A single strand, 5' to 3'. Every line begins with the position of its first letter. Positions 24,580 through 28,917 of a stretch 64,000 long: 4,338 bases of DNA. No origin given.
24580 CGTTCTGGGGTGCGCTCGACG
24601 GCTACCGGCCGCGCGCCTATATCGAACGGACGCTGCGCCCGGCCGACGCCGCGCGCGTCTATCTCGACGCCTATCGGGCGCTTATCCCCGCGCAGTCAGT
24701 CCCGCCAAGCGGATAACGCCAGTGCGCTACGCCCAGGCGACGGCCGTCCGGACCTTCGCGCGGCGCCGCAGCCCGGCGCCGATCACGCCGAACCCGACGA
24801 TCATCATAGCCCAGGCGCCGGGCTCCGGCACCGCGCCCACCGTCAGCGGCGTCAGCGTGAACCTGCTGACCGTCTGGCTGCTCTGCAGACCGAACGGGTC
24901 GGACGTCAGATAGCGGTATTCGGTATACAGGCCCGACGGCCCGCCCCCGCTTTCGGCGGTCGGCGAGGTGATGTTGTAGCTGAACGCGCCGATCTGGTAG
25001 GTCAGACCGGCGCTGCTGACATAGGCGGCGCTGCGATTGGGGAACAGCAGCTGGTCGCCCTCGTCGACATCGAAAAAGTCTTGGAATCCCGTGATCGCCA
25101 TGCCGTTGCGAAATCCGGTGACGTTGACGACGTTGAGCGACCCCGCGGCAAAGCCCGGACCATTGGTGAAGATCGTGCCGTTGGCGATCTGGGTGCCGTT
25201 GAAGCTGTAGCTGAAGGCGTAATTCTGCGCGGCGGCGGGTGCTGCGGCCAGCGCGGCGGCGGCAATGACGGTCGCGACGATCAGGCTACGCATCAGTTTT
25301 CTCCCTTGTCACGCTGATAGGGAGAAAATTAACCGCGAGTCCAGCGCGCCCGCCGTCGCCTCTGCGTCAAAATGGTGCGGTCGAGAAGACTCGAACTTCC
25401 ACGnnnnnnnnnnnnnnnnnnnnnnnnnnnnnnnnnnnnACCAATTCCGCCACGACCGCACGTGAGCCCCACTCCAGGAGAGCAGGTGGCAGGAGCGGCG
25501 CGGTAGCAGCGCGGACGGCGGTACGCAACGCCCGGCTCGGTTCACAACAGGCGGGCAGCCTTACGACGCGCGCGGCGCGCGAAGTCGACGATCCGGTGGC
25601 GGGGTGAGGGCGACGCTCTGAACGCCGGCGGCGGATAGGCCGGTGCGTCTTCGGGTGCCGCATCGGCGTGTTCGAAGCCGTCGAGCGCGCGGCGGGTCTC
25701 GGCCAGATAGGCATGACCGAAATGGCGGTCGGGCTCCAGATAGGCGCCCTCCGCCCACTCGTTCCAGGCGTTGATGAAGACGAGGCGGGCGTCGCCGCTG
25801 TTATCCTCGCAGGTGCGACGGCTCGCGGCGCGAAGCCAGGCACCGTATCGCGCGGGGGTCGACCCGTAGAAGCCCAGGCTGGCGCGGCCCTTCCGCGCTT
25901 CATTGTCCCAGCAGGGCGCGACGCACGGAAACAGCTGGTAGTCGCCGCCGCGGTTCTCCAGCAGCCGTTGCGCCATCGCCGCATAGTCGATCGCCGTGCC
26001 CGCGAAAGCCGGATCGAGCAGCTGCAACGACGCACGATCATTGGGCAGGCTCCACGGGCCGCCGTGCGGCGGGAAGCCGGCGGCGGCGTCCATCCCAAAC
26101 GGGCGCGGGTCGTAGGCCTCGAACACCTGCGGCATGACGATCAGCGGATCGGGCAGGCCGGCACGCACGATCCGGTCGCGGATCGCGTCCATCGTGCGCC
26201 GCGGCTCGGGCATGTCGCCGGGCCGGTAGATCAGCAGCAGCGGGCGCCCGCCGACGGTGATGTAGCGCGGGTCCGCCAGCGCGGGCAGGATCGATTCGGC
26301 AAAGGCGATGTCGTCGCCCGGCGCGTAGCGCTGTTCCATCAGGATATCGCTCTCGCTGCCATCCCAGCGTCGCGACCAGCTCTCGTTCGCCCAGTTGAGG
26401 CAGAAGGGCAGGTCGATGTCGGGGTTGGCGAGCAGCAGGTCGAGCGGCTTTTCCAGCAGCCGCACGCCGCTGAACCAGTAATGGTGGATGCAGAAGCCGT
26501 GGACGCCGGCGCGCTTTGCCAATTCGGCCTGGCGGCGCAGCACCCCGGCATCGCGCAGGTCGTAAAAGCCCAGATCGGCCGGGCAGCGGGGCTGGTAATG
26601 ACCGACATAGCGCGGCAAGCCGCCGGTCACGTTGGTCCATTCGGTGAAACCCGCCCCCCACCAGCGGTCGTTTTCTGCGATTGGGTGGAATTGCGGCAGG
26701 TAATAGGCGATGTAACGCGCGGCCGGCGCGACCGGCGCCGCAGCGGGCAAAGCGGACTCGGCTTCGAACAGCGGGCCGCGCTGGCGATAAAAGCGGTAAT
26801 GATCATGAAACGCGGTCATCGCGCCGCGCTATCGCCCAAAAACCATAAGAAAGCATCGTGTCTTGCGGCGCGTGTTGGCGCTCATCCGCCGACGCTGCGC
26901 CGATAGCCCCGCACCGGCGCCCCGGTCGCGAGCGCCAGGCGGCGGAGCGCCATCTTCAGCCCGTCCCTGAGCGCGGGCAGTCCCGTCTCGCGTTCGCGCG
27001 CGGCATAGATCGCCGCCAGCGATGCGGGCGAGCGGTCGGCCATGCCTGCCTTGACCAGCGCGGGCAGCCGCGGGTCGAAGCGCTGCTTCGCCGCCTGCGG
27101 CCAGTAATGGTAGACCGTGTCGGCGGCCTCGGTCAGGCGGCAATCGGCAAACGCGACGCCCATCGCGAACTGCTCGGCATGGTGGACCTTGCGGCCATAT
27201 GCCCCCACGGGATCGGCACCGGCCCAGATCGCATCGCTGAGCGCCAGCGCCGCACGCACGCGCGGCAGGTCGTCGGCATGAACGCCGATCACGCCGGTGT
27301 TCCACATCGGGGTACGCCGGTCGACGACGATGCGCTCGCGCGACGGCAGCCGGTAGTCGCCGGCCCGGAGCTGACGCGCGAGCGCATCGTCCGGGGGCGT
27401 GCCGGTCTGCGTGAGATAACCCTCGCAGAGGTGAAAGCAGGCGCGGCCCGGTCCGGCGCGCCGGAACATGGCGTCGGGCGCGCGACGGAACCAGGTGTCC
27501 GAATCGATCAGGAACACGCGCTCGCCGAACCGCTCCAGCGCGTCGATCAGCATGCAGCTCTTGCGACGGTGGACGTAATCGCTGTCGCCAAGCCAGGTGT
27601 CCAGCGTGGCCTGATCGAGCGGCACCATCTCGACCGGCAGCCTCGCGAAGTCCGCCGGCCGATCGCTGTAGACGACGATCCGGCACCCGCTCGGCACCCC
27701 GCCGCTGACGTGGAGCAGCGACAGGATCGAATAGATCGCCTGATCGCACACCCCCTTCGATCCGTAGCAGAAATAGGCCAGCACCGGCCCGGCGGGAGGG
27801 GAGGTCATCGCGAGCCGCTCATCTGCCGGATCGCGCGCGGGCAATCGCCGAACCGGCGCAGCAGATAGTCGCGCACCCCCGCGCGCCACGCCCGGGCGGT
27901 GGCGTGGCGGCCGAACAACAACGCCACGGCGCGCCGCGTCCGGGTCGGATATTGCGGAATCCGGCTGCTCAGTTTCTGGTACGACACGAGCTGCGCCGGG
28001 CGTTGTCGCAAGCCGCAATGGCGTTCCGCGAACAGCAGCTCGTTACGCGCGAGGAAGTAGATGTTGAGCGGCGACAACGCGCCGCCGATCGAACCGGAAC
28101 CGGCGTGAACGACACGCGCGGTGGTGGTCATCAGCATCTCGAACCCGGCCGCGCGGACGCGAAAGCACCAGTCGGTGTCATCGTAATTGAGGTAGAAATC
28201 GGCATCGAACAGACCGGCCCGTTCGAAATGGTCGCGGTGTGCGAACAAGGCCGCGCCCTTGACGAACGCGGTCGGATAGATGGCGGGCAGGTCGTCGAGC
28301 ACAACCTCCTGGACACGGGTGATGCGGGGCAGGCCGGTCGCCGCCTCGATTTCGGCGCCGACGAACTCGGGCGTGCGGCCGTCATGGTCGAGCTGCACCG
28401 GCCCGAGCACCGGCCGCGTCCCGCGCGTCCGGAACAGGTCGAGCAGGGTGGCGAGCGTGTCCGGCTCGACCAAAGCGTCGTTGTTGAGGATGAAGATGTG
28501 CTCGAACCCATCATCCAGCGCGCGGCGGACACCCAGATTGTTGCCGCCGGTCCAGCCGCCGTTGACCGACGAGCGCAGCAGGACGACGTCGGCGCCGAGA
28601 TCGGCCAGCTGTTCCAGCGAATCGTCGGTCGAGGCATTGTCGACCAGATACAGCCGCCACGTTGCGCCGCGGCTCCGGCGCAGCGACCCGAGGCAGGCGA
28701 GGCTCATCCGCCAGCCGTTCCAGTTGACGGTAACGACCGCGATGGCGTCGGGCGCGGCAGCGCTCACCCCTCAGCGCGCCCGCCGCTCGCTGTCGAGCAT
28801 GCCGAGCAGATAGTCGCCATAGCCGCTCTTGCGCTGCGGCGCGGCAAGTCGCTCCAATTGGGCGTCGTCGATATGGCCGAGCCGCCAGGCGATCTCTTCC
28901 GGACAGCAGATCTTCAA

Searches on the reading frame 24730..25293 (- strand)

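Call 17: search_protein_families(library=pfam, proteins=[window:24730-25293:-], max_evalue=0.001)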
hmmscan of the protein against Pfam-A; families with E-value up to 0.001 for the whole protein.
window:24730-25293:- (188 aa): 1 family
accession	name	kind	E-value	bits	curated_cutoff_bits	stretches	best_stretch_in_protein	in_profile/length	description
PF07589.16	PEP-CTERM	-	4.9e-07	30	20.7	1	154-178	1-24/24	PEP-CTERM motif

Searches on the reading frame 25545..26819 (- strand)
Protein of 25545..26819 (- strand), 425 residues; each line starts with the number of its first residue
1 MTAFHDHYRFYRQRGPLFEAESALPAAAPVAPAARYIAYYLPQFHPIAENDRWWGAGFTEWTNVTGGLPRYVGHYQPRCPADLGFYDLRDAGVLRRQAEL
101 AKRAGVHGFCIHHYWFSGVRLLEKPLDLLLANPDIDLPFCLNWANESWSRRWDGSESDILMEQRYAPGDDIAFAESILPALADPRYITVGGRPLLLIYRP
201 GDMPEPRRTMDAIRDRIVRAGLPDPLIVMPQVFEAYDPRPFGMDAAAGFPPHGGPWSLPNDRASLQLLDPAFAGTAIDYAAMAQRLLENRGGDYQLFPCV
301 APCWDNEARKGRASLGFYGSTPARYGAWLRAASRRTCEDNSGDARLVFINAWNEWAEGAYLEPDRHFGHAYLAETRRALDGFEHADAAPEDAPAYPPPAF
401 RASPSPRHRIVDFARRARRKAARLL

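Call 17: search_protein_families(library=pfam, proteins=[window:25545-26819:-], max_evalue=0.001)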
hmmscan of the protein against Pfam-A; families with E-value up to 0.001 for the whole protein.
window:25545-26819:- (425 aa): 1 family
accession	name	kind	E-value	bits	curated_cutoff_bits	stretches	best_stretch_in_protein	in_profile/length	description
PF14307.12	Glyco_tran_WbsX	-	5.6e-124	414.6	25.1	1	37-373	2-348/350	Glycosyltransferase WbsX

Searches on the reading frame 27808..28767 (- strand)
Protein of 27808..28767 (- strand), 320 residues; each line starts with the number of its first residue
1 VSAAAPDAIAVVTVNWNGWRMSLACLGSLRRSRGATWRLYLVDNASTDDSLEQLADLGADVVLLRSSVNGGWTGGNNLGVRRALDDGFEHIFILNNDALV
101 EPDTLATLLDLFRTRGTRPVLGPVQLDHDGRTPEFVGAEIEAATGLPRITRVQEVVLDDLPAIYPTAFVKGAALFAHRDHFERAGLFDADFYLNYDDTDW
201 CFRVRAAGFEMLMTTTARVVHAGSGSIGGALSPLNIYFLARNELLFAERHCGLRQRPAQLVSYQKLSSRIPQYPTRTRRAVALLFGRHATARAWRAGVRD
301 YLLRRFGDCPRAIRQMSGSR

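Call 17: search_protein_families(library=pfam, proteins=[window:27808-28767:-], max_evalue=0.001)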
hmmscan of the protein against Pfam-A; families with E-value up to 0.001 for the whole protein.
window:27808-28767:- (320 aa): 2 families
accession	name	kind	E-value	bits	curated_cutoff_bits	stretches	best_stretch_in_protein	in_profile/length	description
PF00535.33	Glycos_transf_2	-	1e-12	48.7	23.3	1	11-124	2-115/168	Glycosyl transferase family 2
PF13641.12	Glyco_tranf_2_3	-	5.2e-10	40.2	27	1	6-222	1-212/230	Glycosyltransferase like family 2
